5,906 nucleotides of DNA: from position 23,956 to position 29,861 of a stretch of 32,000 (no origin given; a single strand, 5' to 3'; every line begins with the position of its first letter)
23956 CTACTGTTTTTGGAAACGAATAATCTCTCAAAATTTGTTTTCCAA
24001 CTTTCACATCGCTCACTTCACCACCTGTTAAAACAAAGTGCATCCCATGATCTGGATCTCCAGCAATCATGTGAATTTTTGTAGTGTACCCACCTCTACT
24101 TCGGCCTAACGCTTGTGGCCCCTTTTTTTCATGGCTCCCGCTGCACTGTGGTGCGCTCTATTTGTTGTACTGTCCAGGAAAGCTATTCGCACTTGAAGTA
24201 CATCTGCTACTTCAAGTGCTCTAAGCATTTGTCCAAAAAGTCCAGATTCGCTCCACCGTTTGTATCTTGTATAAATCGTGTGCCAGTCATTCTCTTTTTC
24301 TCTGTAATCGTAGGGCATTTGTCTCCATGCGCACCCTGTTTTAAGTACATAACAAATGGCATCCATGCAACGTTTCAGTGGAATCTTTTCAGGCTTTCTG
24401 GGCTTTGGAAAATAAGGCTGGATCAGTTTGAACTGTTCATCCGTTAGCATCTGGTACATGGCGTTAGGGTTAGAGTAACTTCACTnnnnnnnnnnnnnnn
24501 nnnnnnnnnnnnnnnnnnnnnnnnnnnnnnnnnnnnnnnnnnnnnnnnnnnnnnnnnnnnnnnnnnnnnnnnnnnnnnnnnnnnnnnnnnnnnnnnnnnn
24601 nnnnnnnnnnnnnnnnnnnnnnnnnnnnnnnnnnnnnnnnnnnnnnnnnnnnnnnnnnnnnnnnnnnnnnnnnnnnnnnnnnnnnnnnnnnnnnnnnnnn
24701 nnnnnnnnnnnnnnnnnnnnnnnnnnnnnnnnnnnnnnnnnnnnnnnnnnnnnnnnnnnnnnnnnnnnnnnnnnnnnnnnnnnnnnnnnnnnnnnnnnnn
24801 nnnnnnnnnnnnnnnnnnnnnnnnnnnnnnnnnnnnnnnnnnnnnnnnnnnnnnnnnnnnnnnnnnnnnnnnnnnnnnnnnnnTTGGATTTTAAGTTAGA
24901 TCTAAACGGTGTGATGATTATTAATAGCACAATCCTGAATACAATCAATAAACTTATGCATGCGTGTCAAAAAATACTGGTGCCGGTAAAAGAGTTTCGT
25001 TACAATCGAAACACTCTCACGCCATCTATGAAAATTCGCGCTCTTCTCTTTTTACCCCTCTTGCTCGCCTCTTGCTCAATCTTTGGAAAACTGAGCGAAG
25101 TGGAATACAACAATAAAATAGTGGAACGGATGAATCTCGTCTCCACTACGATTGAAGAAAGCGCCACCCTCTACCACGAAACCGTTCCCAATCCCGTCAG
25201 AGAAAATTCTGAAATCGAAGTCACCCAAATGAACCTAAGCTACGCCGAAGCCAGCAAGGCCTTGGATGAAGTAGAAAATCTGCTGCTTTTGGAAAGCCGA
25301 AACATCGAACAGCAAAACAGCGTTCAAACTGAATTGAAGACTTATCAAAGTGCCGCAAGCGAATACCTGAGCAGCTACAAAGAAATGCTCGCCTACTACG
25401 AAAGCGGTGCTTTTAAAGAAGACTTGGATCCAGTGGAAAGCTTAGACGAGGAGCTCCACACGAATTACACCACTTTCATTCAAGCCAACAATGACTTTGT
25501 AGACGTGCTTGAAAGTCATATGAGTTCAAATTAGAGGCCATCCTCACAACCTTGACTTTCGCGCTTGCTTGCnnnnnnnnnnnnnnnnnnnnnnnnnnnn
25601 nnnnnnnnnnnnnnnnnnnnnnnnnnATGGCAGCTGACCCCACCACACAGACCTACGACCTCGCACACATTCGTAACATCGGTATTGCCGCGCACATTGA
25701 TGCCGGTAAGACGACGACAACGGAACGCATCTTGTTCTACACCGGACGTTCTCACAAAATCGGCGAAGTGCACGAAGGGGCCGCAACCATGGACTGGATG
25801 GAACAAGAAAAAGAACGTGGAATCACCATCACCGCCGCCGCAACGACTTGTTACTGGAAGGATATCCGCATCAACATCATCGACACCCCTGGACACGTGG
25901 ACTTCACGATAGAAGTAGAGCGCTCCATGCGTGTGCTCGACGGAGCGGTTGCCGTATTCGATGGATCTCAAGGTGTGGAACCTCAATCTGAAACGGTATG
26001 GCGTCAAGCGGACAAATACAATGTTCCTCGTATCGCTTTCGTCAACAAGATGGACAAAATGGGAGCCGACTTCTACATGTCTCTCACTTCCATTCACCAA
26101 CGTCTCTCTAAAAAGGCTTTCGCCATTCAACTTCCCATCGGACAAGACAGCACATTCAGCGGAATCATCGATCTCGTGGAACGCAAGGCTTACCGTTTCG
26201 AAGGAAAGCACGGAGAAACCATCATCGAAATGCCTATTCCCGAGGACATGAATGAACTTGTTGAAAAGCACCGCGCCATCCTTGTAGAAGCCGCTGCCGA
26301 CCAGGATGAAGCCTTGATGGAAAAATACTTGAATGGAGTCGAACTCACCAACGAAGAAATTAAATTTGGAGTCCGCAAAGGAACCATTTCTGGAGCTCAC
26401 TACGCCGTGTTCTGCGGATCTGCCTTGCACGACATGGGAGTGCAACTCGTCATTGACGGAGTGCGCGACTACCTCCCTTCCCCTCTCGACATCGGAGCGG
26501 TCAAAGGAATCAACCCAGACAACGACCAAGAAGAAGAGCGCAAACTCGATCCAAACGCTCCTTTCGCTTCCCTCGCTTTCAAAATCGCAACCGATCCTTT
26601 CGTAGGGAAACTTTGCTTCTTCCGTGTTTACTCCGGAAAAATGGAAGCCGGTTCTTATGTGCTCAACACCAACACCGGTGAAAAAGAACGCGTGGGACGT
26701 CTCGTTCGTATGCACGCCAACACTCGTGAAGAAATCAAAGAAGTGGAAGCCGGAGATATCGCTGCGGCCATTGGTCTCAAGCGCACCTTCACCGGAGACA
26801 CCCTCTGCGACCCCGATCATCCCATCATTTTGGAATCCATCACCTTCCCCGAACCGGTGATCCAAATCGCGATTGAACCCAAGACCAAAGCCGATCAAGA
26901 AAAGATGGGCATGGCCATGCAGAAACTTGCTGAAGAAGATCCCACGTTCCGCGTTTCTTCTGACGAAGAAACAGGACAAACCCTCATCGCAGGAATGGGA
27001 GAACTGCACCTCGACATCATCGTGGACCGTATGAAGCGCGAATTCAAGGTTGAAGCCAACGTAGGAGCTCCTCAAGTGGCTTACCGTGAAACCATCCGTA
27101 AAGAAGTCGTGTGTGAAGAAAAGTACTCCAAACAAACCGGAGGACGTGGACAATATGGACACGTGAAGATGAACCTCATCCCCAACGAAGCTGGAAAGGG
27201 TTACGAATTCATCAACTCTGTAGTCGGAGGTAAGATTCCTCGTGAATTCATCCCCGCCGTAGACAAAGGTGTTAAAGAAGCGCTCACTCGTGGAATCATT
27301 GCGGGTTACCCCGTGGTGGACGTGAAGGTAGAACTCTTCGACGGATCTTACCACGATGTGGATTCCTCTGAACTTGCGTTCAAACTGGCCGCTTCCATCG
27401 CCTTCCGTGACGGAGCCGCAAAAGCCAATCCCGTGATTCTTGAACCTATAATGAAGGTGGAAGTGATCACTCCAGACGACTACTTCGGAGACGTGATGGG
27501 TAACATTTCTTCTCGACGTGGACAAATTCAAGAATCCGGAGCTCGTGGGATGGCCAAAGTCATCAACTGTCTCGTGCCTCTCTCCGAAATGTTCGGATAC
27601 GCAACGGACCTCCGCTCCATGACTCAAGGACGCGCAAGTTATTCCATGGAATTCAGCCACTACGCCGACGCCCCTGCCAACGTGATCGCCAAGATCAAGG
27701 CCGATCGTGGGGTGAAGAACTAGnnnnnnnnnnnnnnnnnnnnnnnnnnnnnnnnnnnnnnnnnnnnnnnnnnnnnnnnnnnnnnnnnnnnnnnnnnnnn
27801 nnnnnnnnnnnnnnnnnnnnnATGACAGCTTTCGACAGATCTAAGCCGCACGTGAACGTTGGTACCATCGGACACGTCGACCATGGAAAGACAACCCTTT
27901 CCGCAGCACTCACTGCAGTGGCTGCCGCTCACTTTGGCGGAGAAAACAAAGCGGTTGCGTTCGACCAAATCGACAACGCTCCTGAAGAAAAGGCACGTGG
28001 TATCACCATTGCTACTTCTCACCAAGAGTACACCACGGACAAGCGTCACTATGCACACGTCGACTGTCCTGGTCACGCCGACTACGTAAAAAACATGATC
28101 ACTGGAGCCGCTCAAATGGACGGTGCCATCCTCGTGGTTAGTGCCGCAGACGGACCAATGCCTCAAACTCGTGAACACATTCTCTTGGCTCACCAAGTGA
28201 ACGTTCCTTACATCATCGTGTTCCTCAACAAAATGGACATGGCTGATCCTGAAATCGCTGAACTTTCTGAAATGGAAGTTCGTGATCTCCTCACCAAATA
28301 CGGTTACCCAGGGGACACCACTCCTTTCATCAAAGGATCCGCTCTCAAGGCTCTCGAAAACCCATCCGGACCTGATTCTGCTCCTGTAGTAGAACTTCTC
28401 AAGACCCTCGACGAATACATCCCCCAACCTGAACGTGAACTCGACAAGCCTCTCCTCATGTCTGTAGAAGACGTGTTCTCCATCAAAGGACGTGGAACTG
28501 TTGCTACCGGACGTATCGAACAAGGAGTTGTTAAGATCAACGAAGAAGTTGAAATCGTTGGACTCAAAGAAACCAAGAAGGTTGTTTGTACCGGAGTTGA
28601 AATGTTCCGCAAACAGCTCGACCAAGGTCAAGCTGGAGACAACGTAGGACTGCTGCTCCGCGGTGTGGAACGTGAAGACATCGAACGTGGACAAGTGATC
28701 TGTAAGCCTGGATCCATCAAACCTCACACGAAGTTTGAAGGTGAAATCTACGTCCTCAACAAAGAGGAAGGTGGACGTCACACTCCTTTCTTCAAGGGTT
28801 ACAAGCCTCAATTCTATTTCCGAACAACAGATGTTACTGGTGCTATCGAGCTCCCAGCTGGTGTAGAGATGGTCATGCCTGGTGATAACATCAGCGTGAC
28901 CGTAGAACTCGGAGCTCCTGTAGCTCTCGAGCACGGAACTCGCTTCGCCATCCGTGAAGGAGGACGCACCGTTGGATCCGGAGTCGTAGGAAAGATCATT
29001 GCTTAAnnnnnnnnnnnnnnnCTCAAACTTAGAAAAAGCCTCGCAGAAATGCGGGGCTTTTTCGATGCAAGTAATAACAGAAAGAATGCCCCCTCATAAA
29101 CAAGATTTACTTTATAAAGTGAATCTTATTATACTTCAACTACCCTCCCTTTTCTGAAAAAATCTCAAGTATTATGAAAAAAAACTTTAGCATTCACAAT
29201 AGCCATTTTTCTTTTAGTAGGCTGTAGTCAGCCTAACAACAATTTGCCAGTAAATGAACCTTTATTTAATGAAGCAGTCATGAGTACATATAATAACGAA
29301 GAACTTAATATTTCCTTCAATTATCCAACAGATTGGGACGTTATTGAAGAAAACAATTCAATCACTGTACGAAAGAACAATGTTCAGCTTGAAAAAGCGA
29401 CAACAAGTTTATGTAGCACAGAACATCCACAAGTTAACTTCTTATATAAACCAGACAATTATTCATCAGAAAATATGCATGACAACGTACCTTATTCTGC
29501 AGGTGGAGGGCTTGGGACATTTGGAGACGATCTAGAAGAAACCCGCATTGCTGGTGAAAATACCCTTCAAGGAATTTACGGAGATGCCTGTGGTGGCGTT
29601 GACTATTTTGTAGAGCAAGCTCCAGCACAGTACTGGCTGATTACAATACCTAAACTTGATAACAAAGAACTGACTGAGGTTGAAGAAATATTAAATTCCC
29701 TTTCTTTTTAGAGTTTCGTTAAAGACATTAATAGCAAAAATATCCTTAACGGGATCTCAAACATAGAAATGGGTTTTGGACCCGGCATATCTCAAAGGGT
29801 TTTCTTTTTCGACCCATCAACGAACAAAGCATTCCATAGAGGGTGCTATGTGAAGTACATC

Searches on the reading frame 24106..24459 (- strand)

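Call 44: search_protein_families(library=pfam, proteins=[window:24106-24459:-], max_evalue=0.001)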
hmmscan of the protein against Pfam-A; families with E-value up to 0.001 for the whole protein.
window:24106-24459:- (117 aa): 1 family
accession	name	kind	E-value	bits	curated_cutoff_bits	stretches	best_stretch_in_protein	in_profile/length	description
PF13340.11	DUF4096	-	5.7e-21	75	34.3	1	5-78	1-75/76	Putative transposase of IS4/5 family (DUF4096)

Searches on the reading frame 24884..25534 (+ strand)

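Call 44: search_protein_families(library=pfam, proteins=[window:24884-25534:+], max_evalue=0.001)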
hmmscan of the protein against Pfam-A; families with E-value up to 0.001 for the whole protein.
window:24884-25534:+ (216 aa): 1 family
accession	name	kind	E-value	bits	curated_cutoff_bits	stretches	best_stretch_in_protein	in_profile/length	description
PF12889.12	DUF3829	-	0.0003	20.9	26.8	1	80-210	11-139/285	Protein of unknown function (DUF3829)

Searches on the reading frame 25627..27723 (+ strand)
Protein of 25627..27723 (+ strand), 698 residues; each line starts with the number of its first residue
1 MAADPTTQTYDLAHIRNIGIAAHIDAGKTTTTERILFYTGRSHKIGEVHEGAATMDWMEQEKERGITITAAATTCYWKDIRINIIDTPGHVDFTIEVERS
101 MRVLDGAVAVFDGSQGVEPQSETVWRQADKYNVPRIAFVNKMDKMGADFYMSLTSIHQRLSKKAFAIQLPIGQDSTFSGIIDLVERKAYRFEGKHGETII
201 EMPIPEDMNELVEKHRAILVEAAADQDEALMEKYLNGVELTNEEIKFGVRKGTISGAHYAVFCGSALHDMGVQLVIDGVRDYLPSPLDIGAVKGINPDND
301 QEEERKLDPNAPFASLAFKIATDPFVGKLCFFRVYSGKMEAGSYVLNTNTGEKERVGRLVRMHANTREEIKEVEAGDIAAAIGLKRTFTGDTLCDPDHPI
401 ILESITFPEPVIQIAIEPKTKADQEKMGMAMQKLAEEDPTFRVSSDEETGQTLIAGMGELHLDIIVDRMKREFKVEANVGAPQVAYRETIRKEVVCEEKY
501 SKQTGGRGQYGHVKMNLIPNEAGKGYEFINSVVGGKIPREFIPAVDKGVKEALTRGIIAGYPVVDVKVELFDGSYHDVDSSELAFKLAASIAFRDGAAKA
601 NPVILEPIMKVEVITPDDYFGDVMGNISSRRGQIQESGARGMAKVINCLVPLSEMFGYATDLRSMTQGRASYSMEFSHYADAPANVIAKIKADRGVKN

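Call 45: search_protein_families(library=pfam, proteins=[window:25627-27723:+], max_evalue=0.001)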
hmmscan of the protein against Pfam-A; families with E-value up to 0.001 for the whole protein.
window:25627-27723:+ (698 aa): 8 families
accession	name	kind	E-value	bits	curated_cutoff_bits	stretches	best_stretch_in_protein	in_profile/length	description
PF00009.33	GTP_EFTU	-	1.2e-62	211.3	26.5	1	14-285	2-188/188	Elongation factor Tu GTP binding domain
PF03764.24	EFG_IV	-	2.4e-46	156.9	24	1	482-601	1-121/121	Elongation factor G, domain IV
PF14492.12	EFG_III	-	1.5e-35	121.5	27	1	407-480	1-74/75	Elongation Factor G, domain III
PF00679.30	EFG_C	-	1.3e-30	105.7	27.9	1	604-687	2-86/89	Elongation factor G C-terminus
PF03144.31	GTP_EFTU_D2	-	2.4e-18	66.7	30.3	1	327-394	1-73/73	Elongation factor Tu domain 2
PF22042.2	EF-G_D2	-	4.7e-16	59.1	27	1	313-395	2-83/84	Elongation factor G domain 2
PF16658.11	RF3_C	-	1.6e-06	28.4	40.1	1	415-493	14-92/132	Class II release factor RF3, C-terminal domain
PF01926.29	MMR_HSR1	-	0.00063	20.3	21.9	0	61-141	27-113/113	50S ribosome-binding GTPase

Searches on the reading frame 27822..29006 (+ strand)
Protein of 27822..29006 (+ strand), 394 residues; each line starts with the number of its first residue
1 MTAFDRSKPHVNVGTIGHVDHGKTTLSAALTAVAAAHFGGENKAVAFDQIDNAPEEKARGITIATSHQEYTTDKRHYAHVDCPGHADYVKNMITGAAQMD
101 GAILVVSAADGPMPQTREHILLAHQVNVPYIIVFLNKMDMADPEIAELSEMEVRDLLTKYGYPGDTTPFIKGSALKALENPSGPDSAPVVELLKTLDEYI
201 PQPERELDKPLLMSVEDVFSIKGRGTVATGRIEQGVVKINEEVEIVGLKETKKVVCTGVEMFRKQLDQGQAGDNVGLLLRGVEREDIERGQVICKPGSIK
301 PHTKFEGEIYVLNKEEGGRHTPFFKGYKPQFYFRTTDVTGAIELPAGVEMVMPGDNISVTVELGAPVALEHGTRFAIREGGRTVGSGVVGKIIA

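Call 45: search_protein_families(library=pfam, proteins=[window:27822-29006:+], max_evalue=0.001)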
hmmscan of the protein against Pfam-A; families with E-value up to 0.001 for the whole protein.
window:27822-29006:+ (394 aa): 4 families
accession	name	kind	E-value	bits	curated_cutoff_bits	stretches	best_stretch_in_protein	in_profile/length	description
PF00009.33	GTP_EFTU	-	3.8e-63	212.9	26.5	1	8-202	1-188/188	Elongation factor Tu GTP binding domain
PF03143.23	GTP_EFTU_D3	-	1e-39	135.5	27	1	298-392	1-105/106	Elongation factor Tu C-terminal domain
PF03144.31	GTP_EFTU_D2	-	2.2e-20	73.3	30.3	1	225-294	1-73/73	Elongation factor Tu domain 2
PF01926.29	MMR_HSR1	-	0.00022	21.7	21.9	1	13-136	2-112/113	50S ribosome-binding GTPase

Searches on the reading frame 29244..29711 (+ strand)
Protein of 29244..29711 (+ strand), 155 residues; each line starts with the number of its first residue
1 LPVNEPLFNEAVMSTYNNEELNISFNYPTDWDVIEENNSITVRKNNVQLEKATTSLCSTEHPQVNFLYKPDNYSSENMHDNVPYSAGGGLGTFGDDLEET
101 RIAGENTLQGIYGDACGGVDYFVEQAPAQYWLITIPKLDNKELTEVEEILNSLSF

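Call 45: search_protein_families(library=pfam, proteins=[window:29244-29711:+], max_evalue=0.001)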
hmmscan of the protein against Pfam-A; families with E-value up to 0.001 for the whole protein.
window:29244-29711:+ (155 aa): 1 family
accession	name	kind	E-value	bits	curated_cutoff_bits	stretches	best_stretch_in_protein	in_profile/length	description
PF18933.6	PsbP_2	-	2.7e-05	24.7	27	1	13-68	44-99/184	PsbP-like protein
